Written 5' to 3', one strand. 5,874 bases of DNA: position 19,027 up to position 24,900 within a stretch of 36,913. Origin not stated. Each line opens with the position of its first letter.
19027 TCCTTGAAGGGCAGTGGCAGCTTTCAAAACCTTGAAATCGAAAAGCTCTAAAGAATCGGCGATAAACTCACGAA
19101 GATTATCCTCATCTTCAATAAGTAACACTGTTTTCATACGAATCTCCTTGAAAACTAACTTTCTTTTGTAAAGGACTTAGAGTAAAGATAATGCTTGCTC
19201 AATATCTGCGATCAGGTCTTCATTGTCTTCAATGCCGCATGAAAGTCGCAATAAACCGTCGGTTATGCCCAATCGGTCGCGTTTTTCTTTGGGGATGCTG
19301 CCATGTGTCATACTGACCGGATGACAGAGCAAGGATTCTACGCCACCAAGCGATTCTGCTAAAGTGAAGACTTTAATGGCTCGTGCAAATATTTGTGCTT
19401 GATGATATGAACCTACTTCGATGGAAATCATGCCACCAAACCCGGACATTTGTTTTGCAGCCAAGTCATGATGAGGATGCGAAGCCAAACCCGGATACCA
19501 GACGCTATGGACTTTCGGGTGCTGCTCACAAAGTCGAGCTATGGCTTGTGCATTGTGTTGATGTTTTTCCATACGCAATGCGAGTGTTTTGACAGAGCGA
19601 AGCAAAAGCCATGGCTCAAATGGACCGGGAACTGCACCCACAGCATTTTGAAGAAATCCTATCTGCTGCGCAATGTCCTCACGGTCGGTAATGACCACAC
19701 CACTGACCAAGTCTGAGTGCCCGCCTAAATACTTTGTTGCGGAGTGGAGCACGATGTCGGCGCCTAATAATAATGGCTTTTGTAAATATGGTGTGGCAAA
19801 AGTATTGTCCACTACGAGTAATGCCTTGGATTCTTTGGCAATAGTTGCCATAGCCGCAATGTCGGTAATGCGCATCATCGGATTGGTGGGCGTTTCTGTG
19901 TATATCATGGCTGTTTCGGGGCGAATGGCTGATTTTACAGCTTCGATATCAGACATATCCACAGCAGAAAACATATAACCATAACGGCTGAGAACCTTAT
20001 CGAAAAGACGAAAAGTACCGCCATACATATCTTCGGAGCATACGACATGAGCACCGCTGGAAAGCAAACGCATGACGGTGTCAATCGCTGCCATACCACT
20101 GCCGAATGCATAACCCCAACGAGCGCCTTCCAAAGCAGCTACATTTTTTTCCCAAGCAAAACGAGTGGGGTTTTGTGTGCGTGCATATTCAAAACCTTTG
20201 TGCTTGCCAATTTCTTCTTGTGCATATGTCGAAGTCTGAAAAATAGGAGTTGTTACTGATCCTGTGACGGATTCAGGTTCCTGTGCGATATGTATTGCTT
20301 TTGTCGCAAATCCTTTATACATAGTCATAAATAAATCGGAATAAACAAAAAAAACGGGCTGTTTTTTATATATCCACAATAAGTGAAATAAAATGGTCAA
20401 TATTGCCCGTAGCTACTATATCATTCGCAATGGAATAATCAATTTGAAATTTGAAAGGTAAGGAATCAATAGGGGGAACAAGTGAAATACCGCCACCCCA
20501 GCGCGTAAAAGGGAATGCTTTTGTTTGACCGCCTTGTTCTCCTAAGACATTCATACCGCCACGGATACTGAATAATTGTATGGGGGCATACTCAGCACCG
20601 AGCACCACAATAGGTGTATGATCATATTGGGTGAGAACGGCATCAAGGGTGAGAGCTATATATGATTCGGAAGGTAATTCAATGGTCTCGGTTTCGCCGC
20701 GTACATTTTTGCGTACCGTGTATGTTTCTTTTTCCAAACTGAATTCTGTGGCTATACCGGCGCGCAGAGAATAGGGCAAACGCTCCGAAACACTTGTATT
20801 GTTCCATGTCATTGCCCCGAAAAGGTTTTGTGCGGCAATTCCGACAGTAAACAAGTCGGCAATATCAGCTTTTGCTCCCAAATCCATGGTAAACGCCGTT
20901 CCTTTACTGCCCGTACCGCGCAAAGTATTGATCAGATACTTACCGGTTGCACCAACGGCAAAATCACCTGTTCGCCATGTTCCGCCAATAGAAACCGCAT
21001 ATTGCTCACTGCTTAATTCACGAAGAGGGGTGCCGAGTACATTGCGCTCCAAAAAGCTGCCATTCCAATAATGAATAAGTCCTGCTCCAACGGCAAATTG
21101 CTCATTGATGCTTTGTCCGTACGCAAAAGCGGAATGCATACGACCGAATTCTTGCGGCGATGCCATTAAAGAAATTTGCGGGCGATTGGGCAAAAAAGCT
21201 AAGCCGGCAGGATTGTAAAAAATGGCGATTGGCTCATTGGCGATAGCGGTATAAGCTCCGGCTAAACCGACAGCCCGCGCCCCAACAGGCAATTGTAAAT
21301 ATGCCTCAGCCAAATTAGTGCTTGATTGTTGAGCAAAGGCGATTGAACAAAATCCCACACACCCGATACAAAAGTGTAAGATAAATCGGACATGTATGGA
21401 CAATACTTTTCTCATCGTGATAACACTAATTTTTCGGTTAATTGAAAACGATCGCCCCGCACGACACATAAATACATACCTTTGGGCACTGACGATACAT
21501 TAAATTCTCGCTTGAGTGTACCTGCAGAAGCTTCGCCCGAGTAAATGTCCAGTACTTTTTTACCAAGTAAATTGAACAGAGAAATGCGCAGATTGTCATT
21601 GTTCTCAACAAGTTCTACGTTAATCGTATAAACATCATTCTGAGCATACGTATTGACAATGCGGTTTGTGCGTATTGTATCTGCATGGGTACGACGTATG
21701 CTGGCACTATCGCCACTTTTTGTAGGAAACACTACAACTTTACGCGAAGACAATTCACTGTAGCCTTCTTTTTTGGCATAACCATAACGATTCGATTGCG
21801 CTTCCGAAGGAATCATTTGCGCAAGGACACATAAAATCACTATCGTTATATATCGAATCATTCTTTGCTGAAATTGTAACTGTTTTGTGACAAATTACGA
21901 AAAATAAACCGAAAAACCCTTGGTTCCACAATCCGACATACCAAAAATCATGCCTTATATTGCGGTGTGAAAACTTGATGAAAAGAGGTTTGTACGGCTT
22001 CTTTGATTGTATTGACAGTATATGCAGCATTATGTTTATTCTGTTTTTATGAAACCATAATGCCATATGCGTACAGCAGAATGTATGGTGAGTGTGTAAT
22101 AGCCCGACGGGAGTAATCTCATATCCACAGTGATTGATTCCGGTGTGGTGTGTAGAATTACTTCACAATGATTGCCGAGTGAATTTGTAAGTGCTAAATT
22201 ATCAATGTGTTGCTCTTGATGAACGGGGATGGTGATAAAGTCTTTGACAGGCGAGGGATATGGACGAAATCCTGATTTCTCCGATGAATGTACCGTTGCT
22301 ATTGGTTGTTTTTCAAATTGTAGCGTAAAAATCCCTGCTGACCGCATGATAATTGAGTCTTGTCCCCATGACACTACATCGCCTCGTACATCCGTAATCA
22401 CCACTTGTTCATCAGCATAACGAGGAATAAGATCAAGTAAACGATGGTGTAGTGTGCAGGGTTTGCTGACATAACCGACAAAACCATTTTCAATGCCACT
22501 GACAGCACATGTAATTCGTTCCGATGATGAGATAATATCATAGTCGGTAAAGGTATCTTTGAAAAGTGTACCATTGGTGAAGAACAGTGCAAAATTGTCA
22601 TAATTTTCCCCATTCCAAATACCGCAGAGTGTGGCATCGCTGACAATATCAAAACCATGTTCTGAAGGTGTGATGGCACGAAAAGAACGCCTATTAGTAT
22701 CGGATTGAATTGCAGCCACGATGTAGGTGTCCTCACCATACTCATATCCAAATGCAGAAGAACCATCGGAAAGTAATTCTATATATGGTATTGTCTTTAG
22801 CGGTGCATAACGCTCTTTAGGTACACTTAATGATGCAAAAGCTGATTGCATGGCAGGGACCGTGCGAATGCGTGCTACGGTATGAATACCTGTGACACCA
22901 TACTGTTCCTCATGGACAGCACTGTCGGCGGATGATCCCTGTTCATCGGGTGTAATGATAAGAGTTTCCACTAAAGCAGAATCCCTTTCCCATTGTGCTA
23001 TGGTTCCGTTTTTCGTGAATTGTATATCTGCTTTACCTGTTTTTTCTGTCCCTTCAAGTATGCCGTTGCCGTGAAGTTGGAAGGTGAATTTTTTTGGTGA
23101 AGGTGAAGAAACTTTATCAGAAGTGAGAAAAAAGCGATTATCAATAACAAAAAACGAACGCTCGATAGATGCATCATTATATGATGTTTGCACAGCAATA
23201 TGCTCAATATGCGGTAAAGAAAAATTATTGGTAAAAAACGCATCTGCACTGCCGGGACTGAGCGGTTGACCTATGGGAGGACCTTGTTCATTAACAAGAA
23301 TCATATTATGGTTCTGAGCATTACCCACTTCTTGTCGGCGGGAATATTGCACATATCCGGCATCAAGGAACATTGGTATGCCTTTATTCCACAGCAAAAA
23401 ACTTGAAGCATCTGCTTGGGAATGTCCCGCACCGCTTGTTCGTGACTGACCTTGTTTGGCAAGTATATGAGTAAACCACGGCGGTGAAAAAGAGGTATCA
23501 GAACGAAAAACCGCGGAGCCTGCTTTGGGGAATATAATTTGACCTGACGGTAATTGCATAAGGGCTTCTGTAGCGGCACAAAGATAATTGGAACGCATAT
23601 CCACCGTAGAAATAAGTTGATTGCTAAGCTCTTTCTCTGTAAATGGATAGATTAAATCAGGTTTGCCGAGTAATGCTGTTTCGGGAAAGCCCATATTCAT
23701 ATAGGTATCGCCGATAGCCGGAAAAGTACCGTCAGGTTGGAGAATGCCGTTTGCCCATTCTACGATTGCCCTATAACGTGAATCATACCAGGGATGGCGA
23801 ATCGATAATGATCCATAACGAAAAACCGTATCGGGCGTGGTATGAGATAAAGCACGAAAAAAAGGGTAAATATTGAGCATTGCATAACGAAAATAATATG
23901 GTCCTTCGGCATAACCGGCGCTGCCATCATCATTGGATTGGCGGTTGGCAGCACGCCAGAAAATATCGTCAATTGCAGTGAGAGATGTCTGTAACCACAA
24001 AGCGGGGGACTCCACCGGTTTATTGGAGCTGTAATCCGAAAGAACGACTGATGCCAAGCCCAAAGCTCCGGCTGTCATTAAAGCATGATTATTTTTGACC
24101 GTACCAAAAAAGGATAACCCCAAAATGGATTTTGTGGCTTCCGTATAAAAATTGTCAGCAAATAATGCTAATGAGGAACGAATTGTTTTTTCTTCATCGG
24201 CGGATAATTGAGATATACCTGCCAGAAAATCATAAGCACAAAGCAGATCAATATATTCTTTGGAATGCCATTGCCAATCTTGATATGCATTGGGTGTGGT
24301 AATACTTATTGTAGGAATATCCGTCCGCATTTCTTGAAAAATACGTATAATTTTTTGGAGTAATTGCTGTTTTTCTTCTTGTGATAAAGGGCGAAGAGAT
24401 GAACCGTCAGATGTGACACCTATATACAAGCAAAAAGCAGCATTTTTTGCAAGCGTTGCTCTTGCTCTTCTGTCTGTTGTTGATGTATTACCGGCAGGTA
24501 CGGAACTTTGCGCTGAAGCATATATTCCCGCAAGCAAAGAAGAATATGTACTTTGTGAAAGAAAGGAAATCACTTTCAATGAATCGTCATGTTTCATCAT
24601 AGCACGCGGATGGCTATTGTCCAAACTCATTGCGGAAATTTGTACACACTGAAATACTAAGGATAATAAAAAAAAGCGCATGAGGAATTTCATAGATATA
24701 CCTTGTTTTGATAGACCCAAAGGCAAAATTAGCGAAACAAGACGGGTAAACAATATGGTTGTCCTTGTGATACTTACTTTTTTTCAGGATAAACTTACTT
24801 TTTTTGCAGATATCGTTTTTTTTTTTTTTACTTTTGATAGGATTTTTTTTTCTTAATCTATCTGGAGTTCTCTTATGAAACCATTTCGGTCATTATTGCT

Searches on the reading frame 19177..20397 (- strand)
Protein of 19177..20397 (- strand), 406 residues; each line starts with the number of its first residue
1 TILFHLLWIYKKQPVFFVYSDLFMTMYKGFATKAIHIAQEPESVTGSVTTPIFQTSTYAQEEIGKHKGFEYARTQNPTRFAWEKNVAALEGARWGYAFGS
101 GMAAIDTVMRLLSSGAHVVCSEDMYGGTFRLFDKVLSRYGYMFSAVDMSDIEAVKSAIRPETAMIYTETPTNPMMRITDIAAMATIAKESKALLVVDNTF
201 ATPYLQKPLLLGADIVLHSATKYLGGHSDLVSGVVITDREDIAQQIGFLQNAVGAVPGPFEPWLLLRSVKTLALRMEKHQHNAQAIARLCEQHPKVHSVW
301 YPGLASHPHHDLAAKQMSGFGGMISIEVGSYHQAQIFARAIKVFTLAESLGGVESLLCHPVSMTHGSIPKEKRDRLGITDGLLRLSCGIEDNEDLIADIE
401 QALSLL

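Call 23: search_protein_families(library=pfam, proteins=[window:19177-20397:-], max_evalue=0.0001)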
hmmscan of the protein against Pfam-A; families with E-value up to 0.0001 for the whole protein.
window:19177-20397:- (406 aa): 1 family
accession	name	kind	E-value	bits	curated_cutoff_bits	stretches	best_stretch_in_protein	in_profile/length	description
PF01053.26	Cys_Met_Meta_PP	-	1e-149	498.7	27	1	31-403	1-380/381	Cys/Met metabolism PLP-dependent enzyme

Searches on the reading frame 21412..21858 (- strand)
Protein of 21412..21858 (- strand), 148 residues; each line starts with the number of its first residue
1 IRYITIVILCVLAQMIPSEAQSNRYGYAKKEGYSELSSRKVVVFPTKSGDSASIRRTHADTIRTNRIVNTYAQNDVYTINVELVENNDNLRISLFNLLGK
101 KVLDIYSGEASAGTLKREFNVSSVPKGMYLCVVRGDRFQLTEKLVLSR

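Call 60: search_protein_families(library=pfam, proteins=[window:21412-21858:-], max_evalue=0.001)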
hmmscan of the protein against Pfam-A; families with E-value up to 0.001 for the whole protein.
window:21412-21858:- (148 aa): 2 families
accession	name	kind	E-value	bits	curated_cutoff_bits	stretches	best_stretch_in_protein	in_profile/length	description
PF18962.6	Por_Secre_tail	-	6.9e-09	36.3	27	1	75-145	8-74/75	Secretion system C-terminal sorting domain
PF13585.12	CHU_C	-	0.0006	20.3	27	1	69-134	10-71/86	CHU_C Type IX secretion signal domain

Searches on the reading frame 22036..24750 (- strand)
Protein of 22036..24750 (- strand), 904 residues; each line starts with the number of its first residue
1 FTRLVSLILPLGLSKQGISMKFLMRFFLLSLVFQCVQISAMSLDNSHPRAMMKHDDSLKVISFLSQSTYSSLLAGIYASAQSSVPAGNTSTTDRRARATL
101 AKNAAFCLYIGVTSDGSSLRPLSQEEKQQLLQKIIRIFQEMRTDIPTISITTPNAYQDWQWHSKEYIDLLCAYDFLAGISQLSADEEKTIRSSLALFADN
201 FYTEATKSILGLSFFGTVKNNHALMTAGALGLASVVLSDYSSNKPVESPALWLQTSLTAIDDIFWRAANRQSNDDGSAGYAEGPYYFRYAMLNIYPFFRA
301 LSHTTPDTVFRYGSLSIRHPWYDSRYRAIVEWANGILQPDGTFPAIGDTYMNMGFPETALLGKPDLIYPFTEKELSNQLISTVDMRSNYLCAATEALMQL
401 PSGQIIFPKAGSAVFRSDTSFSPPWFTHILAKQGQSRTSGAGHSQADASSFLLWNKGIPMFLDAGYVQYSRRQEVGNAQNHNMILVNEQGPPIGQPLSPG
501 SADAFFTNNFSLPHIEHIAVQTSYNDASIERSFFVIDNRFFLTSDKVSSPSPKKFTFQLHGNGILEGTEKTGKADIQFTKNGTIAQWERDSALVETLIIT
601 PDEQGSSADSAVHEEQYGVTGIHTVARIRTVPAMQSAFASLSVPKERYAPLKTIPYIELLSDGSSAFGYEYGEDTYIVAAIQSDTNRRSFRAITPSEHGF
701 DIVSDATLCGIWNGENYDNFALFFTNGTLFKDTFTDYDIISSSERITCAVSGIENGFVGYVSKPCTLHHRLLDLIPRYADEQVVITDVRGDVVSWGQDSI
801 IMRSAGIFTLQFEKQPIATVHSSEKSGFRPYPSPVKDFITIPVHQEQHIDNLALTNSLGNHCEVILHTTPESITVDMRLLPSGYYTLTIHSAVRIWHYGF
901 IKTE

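Call 23: search_protein_families(library=pfam, proteins=[window:22036-24750:-], max_evalue=0.0001)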
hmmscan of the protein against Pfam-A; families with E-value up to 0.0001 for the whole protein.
window:22036-24750:- (904 aa): 2 families
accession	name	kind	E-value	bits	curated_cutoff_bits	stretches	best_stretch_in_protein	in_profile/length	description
PF07940.18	Hepar_II_III_C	-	1.1e-09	38.6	24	1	407-592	9-187/237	Heparinase II/III-like, C-terminal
PF18962.6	Por_Secre_tail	-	7.5e-05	23.4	27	0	831-891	2-64/75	Secretion system C-terminal sorting domain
